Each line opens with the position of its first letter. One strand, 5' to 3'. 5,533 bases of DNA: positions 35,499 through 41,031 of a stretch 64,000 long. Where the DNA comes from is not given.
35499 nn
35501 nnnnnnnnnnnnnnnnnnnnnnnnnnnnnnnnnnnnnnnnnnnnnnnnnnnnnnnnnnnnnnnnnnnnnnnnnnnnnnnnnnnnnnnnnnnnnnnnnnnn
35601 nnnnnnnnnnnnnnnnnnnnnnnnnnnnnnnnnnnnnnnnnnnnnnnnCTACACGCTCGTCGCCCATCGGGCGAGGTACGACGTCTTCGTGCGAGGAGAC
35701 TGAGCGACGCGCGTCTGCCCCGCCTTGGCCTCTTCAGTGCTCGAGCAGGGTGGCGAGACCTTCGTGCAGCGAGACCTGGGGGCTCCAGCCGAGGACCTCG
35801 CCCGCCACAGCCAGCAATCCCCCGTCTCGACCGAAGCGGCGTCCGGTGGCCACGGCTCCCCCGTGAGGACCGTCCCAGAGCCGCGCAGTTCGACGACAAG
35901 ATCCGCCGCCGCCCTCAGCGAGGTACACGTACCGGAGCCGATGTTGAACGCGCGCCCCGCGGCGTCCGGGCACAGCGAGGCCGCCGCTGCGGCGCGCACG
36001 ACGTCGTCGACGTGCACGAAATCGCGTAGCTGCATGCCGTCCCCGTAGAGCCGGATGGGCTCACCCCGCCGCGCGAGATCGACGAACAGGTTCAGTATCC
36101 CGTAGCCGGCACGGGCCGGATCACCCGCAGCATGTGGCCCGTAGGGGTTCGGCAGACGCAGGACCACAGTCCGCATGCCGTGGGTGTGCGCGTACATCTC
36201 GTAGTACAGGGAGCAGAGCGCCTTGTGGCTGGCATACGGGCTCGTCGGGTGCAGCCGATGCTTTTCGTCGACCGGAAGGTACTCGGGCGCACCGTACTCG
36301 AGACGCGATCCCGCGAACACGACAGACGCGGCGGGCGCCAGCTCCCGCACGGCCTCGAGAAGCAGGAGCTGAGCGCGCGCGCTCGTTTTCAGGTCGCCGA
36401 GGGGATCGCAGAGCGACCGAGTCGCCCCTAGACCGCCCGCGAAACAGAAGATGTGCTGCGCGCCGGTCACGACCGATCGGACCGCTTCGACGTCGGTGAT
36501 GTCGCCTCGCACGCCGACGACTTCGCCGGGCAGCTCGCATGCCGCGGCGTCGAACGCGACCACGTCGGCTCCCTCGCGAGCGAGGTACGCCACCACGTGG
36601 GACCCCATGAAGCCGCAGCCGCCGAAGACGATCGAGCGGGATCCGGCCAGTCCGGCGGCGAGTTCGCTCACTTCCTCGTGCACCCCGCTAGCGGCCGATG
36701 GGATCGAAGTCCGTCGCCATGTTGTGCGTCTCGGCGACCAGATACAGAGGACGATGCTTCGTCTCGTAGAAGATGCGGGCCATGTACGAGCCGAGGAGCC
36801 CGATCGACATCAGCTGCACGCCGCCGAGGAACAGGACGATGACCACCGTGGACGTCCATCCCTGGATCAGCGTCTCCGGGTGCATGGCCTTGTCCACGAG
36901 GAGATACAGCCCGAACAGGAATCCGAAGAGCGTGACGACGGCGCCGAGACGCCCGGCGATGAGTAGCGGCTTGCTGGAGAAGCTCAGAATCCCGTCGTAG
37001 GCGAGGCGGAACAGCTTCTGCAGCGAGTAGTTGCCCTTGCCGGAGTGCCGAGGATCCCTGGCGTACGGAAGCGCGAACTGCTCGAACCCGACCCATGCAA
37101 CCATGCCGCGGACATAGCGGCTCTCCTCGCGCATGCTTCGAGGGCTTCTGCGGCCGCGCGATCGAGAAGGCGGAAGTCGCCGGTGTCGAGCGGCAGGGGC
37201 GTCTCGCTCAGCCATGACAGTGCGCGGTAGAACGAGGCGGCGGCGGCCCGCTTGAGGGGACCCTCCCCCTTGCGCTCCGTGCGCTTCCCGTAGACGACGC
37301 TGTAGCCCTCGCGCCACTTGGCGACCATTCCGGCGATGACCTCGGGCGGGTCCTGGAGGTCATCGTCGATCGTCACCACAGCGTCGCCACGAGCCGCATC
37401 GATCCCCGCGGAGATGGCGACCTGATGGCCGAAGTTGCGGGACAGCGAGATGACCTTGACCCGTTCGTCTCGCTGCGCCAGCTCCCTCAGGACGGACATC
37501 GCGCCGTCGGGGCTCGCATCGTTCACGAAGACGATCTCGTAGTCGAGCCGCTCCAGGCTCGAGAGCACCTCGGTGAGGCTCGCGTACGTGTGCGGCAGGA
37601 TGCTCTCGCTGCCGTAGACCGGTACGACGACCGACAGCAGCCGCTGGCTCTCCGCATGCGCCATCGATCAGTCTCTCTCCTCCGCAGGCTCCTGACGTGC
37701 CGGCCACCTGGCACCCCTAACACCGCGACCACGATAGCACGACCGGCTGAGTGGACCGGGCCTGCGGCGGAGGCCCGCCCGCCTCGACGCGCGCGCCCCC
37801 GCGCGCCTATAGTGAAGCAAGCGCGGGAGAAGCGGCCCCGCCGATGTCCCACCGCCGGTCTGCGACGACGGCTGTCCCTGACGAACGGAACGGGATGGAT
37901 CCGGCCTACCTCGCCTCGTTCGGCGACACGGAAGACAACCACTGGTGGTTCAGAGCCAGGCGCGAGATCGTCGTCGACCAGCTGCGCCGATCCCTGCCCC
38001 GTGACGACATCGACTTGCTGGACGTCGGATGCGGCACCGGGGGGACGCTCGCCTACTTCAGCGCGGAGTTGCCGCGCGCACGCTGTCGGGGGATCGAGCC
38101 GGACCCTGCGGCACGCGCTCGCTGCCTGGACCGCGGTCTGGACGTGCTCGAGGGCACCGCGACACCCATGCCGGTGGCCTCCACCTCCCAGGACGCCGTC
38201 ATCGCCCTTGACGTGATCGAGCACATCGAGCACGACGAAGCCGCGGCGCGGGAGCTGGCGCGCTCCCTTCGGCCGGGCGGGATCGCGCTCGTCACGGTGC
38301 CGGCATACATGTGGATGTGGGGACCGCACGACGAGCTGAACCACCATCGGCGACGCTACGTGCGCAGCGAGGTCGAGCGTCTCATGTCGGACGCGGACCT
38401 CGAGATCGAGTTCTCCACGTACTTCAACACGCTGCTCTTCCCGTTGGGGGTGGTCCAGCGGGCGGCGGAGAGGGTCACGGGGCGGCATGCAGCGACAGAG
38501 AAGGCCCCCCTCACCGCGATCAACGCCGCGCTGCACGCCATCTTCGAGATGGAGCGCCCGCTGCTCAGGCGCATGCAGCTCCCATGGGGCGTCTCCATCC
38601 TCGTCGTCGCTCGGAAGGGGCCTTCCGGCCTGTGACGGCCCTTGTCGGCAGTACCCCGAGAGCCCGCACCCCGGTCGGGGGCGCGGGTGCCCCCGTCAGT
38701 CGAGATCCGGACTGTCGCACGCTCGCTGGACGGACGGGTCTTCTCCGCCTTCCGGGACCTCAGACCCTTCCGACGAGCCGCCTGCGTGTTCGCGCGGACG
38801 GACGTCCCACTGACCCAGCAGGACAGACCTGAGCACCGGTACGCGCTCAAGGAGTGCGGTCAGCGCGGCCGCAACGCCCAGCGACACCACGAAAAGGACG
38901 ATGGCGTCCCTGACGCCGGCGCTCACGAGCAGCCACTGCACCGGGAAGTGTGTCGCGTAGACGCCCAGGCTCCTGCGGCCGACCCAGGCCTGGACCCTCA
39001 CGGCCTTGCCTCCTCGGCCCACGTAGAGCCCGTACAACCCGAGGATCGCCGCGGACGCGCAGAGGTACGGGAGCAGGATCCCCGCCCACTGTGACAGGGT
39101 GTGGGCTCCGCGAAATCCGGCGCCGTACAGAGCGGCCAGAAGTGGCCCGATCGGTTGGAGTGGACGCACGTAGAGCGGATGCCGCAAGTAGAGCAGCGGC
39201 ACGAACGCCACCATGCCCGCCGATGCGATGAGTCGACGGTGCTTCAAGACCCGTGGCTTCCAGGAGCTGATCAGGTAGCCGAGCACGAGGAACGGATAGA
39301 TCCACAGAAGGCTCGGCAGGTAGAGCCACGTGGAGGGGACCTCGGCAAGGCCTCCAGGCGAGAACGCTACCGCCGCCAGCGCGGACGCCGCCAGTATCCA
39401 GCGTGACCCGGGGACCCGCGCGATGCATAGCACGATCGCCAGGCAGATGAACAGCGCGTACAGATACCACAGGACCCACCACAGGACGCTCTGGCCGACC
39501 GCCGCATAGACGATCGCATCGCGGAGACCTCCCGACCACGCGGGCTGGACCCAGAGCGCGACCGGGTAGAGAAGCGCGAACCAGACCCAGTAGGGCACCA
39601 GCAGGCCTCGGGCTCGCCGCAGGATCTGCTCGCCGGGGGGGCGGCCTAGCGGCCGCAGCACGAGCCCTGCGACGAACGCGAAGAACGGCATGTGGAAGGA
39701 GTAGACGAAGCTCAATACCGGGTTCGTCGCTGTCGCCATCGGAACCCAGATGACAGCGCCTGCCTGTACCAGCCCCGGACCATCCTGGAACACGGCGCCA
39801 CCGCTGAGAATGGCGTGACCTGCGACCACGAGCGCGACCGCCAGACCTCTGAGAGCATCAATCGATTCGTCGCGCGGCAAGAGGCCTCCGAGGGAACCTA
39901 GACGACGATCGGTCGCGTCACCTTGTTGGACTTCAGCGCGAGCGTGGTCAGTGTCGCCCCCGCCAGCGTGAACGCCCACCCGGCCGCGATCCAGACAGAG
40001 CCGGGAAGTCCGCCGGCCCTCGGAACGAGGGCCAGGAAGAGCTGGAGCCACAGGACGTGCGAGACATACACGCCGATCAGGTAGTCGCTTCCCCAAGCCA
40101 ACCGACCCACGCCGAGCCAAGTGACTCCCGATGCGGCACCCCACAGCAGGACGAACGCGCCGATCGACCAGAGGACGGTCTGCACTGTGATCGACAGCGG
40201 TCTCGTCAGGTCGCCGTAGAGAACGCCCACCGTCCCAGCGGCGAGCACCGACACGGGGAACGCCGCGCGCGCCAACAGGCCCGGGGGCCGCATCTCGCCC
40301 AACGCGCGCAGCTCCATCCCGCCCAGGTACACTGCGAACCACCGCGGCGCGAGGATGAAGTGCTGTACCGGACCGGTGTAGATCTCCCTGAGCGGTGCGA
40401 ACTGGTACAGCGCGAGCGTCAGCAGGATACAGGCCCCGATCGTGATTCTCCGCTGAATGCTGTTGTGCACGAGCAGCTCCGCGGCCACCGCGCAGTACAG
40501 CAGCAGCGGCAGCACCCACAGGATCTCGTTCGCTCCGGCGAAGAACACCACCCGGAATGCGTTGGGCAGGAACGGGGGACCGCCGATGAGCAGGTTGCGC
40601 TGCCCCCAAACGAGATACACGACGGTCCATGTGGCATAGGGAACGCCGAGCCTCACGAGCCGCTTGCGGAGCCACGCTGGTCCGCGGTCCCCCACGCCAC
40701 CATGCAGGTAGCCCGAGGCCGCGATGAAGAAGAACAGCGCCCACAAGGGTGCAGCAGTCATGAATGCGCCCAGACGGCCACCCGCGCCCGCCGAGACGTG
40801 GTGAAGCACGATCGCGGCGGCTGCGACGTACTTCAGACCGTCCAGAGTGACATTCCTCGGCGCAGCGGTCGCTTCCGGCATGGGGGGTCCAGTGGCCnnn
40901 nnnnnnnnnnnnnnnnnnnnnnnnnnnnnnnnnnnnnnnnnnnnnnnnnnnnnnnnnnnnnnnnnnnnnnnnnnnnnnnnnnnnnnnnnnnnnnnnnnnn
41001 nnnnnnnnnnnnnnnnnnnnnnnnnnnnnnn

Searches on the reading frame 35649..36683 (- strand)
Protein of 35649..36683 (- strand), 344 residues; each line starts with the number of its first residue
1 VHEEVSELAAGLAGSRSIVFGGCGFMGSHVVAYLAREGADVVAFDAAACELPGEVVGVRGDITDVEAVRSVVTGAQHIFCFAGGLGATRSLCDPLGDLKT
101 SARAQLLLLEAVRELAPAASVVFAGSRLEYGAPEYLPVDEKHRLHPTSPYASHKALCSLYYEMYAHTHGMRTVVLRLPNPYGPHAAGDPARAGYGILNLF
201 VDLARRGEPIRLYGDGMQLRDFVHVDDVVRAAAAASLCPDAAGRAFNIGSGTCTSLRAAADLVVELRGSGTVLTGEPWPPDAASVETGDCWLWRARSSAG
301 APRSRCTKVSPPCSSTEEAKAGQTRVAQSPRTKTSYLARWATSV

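Call 12: search_protein_families(library=pfam, proteins=[window:35649-36683:-], max_evalue=0.00001)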
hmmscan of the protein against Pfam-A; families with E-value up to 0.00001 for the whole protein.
window:35649-36683:- (344 aa): 2 families
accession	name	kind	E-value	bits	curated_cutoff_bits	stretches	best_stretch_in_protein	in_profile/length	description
PF01370.27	Epimerase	-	4.6e-44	151.1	20.9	1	18-249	2-240/240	NAD dependent epimerase/dehydratase family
PF16363.11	GDP_Man_Dehyd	-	3.9e-29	102.6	27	1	19-261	2-260/332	GDP-mannose 4,6 dehydratase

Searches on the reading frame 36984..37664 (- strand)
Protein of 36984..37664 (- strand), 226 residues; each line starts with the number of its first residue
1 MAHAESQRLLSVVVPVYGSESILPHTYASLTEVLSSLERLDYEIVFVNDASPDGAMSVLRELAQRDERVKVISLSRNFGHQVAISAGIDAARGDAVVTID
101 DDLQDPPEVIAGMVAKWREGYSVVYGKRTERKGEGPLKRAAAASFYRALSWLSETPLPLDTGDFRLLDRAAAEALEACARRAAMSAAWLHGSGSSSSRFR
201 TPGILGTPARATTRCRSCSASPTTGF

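Call 14: search_protein_families(library=pfam, proteins=[window:36984-37664:-], max_evalue=0.00001)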
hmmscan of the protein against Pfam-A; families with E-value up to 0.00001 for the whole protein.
window:36984-37664:- (226 aa): 2 families
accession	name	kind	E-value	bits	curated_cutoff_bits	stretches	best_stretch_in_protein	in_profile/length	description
PF00535.33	Glycos_transf_2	-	9.6e-33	113.9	23.3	1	11-173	1-165/168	Glycosyl transferase family 2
PF13641.12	Glyco_tranf_2_3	-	4.6e-07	30.5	27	1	8-134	2-129/230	Glycosyltransferase like family 2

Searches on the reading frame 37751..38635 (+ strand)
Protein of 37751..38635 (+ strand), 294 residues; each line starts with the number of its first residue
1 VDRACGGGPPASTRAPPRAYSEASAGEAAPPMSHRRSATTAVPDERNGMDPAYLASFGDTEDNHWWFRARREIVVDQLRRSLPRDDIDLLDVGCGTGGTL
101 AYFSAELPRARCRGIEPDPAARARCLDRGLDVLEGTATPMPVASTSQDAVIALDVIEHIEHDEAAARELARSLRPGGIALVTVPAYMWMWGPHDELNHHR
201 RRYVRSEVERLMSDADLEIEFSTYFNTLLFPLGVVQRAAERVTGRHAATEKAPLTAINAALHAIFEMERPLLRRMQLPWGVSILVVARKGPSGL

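Call 14: search_protein_families(library=pfam, proteins=[window:37751-38635:+], max_evalue=0.00001)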
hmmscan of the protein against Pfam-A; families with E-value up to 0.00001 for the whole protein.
window:37751-38635:+ (294 aa): 5 families
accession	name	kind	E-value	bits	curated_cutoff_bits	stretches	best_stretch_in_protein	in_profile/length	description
PF08241.18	Methyltransf_11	-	1.4e-16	61.3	21.2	1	90-180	1-94/95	Methyltransferase domain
PF13489.12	Methyltransf_23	-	2.9e-15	56.8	27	1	70-219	5-161/164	Methyltransferase domain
PF13649.12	Methyltransf_25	-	2.6e-13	50.9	27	1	90-177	2-97/97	Methyltransferase domain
PF08242.18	Methyltransf_12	-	1.1e-12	49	30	1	90-178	1-97/98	Methyltransferase domain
PF07021.18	MetW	-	8.9e-07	29.2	21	1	88-186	16-112/193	Methionine biosynthesis protein MetW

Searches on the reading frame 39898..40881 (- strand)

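Call 14: search_protein_families(library=pfam, proteins=[window:39898-40881:-], max_evalue=0.00001)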
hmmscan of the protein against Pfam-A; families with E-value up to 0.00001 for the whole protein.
window:39898-40881:- (327 aa): 1 family
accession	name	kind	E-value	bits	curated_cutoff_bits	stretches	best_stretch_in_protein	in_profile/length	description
PF01757.29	Acyl_transf_3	-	6.6e-19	68.6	31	1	12-312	3-324/326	Acyltransferase domain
